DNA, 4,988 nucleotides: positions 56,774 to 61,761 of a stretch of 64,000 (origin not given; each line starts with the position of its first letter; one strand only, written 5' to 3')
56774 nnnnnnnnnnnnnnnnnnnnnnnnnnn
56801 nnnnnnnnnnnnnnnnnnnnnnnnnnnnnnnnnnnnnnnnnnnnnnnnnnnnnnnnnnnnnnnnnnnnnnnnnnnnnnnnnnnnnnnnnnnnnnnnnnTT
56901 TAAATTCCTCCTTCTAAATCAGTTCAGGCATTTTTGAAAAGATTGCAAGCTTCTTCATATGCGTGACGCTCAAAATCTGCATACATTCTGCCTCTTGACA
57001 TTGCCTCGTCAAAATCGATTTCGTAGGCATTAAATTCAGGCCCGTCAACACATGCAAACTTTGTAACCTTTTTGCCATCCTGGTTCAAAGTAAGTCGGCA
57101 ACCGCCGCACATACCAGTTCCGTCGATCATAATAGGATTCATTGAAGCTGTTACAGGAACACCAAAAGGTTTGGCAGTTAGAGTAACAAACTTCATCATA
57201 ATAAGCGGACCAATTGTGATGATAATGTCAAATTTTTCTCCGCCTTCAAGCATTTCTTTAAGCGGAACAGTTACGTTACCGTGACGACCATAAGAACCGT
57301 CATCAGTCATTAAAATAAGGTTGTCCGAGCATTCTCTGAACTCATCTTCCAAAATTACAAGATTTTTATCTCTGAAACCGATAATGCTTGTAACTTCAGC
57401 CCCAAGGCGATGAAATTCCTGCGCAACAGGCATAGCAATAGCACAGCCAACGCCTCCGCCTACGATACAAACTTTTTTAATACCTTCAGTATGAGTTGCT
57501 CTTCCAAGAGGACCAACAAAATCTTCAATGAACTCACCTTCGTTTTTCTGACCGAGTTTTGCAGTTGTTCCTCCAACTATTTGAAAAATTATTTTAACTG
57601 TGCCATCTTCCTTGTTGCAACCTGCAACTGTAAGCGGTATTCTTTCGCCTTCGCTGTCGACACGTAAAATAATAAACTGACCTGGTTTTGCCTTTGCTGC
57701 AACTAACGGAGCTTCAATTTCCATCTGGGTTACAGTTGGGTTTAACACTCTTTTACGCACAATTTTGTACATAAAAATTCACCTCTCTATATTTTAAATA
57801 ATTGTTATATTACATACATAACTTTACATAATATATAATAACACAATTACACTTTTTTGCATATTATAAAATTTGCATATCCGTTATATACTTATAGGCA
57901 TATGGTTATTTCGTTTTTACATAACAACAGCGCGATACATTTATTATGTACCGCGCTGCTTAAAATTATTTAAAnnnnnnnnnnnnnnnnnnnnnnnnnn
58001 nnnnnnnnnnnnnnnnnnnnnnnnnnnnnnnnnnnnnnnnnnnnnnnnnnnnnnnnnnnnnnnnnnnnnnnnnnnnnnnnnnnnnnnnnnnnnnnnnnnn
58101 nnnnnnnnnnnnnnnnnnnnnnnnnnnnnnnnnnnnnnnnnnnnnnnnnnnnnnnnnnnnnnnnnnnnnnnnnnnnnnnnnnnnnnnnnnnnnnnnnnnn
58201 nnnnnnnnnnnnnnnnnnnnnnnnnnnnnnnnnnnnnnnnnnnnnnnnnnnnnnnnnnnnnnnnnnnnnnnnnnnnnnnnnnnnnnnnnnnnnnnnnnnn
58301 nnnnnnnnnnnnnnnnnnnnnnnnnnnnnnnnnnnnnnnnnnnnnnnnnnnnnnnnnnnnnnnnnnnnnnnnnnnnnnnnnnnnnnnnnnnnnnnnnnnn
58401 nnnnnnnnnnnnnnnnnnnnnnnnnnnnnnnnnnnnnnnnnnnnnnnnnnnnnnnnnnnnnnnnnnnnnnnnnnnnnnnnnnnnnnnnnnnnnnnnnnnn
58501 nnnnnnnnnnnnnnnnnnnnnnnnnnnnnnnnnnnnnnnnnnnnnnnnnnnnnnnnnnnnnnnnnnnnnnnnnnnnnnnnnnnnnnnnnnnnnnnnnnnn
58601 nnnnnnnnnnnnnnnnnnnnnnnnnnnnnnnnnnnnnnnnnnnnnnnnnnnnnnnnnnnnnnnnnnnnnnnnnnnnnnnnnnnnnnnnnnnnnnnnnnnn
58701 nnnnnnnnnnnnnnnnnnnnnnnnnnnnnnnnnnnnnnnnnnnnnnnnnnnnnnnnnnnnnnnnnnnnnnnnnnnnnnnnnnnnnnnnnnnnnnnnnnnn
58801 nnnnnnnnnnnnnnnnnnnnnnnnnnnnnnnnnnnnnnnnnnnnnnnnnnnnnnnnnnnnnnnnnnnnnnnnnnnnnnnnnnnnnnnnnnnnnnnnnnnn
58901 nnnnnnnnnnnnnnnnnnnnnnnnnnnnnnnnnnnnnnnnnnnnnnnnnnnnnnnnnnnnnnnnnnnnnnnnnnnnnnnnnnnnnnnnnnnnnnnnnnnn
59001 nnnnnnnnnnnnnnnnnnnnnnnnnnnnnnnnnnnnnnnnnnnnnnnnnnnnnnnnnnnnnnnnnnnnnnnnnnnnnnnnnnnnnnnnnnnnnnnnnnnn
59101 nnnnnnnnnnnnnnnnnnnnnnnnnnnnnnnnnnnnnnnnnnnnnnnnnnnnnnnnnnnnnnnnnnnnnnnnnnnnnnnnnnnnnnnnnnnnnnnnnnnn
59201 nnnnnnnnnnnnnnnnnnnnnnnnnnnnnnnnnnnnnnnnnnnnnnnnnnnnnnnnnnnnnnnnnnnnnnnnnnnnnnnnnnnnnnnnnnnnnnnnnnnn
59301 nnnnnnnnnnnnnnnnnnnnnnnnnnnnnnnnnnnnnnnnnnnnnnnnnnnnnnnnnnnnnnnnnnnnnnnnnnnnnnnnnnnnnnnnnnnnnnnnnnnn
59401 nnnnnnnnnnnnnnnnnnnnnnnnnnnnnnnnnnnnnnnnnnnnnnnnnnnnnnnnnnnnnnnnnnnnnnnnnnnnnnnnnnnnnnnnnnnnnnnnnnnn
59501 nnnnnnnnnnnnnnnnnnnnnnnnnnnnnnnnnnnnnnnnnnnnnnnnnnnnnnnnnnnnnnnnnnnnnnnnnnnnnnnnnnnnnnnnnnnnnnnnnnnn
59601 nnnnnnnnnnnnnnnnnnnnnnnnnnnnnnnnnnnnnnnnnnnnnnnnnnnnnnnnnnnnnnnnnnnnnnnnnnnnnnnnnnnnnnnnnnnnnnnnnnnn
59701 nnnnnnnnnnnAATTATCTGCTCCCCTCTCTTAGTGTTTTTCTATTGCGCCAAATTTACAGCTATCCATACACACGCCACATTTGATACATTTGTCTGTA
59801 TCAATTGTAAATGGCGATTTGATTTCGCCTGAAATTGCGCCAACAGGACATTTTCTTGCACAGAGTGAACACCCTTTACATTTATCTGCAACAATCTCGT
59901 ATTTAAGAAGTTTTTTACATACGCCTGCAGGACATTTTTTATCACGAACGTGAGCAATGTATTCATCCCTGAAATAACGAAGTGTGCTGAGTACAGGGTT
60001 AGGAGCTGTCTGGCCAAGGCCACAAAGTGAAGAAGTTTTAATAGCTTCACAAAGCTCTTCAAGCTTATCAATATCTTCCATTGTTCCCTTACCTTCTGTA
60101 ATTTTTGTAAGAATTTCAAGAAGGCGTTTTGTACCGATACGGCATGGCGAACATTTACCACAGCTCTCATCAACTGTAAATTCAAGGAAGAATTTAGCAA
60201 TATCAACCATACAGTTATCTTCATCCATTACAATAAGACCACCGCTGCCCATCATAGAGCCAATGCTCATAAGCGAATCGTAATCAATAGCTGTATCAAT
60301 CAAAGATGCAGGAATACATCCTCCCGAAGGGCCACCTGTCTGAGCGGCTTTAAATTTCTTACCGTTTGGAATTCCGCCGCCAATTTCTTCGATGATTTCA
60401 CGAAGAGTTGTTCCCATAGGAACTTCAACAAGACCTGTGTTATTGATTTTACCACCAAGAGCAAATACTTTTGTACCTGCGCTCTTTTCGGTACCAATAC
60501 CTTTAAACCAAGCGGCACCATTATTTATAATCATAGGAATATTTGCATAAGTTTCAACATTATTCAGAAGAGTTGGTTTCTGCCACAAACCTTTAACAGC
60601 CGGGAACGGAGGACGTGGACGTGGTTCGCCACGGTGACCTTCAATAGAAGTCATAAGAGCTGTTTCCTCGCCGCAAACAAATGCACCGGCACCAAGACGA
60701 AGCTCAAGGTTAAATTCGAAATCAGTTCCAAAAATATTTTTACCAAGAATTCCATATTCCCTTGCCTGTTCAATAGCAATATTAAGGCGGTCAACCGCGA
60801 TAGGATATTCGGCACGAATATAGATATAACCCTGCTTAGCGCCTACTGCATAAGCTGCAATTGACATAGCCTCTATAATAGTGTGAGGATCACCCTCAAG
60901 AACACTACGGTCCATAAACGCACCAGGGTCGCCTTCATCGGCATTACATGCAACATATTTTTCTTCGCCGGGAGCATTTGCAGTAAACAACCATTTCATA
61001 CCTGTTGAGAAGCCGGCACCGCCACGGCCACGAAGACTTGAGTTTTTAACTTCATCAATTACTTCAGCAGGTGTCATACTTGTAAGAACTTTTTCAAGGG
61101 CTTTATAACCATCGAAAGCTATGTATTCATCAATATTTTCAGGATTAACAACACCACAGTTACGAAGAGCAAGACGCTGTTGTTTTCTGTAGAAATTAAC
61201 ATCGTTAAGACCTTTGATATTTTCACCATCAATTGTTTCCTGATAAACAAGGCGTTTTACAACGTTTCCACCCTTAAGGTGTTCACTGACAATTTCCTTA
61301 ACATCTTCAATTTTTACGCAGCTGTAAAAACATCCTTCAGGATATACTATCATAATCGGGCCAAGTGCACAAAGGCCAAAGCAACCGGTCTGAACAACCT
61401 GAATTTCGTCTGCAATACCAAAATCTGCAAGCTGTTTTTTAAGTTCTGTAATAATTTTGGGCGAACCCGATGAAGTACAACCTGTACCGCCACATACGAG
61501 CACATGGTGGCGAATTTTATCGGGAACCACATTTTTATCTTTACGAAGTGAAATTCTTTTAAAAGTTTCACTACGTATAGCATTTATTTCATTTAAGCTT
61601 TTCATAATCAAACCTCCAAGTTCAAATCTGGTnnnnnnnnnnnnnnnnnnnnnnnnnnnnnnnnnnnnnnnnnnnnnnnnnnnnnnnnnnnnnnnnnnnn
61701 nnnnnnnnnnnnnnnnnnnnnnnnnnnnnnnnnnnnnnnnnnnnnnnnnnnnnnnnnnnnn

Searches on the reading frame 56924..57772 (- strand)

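Call 56: search_protein_families(library=pfam, proteins=[window:56924-57772:-], max_evalue=0.00001)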
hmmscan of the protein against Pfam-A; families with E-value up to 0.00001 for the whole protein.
window:56924-57772:- (282 aa): 1 family
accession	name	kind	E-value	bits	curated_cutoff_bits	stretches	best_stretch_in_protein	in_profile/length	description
PF10418.14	DHODB_Fe-S_bind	-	6.6e-13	48.6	23.9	1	212-252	1-40/41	Iron-sulfur cluster binding domain of dihydroorotate dehydrogenase B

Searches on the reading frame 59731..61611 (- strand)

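Call 56: search_protein_families(library=pfam, proteins=[window:59731-61611:-], max_evalue=0.00001)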
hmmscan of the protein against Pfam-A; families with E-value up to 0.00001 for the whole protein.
window:59731-61611:- (626 aa): 9 families
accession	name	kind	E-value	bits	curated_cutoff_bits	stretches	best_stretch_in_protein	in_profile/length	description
PF01512.22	Complex1_51K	-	1.2e-43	149.1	31.2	1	188-359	1-149/150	Nuo51 FMN-binding domain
PF10589.14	NADH_4Fe-4S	-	1.5e-36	124.6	23.5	1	470-554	1-85/85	NADH-ubiquinone oxidoreductase-F iron-sulfur binding region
PF00037.32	Fer4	-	3.9e-12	45.9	21.1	2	602-624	2-24/24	4Fe-4S binding domain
PF10531.15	SLBB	-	9.6e-09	35.4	27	1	384-431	3-53/55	SLBB domain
PF12837.12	Fer4_6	-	2.6e-08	33.8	25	1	601-623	2-24/24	4Fe-4S binding domain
PF01257.25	2Fe-2S_thioredx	-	6.4e-08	33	24.8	1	34-110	65-143/145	Thioredoxin-like [2Fe-2S] ferredoxin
PF12838.12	Fer4_7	-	7.6e-07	29.9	27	1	577-622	1-52/52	4Fe-4S dicluster domain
PF12797.12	Fer4_2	-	9.9e-07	28.8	24.5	0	601-619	3-21/22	4Fe-4S binding domain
PF14697.11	Fer4_21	-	6e-06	26.7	35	0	570-593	33-57/59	4Fe-4S dicluster domain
